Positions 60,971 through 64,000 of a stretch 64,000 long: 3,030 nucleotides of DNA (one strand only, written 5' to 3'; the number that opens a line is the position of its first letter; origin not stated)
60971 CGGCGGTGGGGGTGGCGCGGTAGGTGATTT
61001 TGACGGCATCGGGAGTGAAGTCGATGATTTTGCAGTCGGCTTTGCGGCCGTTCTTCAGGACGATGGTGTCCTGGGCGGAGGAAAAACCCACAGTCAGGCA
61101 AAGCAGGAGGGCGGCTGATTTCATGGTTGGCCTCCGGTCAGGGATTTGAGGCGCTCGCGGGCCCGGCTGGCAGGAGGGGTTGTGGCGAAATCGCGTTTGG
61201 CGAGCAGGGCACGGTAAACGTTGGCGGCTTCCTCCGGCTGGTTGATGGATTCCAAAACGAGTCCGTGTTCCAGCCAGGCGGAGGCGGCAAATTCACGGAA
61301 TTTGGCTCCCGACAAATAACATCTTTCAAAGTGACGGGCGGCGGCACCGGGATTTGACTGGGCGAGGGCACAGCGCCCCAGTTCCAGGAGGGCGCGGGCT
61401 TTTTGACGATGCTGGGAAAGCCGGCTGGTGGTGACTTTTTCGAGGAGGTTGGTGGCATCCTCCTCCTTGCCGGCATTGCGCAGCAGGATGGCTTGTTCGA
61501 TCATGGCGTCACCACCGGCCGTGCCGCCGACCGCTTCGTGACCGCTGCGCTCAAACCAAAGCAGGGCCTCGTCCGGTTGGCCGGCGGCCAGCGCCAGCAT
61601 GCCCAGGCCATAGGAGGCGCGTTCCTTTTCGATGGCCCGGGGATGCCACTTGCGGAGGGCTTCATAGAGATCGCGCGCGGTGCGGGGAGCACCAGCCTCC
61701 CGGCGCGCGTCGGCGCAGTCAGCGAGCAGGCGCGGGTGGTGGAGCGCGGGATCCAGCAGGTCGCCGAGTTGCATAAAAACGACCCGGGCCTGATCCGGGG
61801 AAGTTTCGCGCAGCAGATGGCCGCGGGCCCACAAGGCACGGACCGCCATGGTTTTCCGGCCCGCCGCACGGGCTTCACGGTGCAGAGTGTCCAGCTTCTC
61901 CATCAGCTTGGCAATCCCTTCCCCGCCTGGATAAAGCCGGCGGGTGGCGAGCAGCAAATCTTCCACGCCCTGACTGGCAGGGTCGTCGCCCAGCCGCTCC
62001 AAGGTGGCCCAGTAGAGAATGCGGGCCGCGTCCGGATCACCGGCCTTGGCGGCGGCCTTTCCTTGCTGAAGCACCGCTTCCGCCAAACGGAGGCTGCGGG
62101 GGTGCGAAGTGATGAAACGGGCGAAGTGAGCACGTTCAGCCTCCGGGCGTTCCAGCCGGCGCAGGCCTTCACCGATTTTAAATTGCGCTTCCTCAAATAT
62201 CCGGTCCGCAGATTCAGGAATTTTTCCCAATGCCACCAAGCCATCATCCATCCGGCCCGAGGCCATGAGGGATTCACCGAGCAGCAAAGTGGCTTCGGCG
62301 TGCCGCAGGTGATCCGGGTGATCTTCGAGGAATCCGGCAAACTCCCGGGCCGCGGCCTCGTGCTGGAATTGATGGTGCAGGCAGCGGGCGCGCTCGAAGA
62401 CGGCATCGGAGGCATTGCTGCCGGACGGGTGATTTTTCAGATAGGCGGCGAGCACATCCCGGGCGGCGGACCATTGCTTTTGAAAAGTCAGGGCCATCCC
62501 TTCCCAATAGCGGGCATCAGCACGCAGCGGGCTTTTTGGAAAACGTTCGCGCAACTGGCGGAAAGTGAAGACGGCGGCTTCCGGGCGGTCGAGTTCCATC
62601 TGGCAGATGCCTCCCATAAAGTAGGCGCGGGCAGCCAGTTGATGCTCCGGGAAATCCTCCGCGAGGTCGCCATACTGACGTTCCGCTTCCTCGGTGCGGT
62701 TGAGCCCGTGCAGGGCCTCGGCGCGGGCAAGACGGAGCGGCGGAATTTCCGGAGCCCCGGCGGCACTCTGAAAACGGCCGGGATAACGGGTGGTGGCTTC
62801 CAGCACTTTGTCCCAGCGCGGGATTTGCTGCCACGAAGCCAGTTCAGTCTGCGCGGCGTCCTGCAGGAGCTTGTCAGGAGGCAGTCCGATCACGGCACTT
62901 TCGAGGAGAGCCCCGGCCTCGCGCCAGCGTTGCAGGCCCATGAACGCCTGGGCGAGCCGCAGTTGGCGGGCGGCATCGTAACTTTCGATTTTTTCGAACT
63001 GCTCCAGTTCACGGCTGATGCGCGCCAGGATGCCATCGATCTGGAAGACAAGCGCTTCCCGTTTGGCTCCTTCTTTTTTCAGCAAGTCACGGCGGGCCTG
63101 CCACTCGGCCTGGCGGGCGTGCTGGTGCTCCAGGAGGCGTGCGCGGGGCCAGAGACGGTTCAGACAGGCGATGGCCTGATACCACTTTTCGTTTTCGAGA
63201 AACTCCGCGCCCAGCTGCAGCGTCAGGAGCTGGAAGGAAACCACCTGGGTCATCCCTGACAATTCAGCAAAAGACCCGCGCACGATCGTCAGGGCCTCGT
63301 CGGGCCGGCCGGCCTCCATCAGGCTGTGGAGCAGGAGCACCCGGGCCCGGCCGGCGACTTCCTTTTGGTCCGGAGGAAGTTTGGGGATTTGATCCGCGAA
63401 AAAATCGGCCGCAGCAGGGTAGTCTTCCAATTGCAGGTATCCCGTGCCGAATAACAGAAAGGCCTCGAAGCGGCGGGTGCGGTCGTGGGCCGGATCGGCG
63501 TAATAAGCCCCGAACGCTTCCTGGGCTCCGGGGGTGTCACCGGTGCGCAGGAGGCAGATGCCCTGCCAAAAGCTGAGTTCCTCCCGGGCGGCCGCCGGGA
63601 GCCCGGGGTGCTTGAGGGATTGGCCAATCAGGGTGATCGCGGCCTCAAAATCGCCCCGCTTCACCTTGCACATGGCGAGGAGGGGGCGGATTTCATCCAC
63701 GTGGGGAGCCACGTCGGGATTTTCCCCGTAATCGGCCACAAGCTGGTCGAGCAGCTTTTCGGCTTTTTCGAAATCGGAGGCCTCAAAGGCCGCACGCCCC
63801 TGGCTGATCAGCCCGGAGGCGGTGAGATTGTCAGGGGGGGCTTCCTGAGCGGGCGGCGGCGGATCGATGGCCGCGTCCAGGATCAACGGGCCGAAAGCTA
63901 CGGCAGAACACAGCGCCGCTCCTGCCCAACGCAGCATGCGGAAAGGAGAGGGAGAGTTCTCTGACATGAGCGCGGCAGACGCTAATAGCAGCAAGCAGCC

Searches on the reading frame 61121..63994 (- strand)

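Call 73: search_protein_families(library=pfam, proteins=[window:61121-63994:-], max_evalue=0.001)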
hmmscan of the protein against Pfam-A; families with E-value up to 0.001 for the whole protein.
window:61121-63994:- (957 aa): 12 families
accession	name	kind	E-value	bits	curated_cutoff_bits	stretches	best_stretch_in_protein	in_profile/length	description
PF13174.12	TPR_6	-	1.3e-29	101.2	26.3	0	457-488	2-33/33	Tetratricopeptide repeat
PF13432.12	TPR_16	-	5.6e-24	84.7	32.7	1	467-525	9-64/65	Tetratricopeptide repeat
PF14559.12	TPR_19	-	9.6e-22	77.5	25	0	542-596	4-55/68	Tetratricopeptide repeat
PF13428.12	TPR_14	-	3.8e-20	70.8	23.5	0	419-458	2-41/44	Tetratricopeptide repeat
PF07719.23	TPR_2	-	8.4e-12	44.7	27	0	793-816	3-26/34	Tetratricopeptide repeat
PF12895.13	ANAPC3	-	6.7e-10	39.6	27.2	0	525-591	19-81/82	Anaphase-promoting complex, cyclosome, subunit 3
PF13424.12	TPR_12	-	2e-08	34.8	30.1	0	833-893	8-72/77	Tetratricopeptide repeat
PF13525.12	YfiO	-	1.1e-06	29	25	0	496-580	9-93/203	Outer membrane lipoprotein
PF13181.12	TPR_8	-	3.7e-06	27.1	25.7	0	904-931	1-28/34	Tetratricopeptide repeat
PF00515.34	TPR_1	-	1.2e-05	25.4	27.8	0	793-816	3-26/34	Tetratricopeptide repeat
PF13176.12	TPR_7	-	3.2e-05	24.1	27.9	0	911-933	6-28/36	Tetratricopeptide repeat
PF21545.3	T7SS_EccA1_N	-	9.6e-05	22.2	27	0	805-869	182-244/272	T7SS, ESX-1 secretion system protein EccA1, N-terminal domain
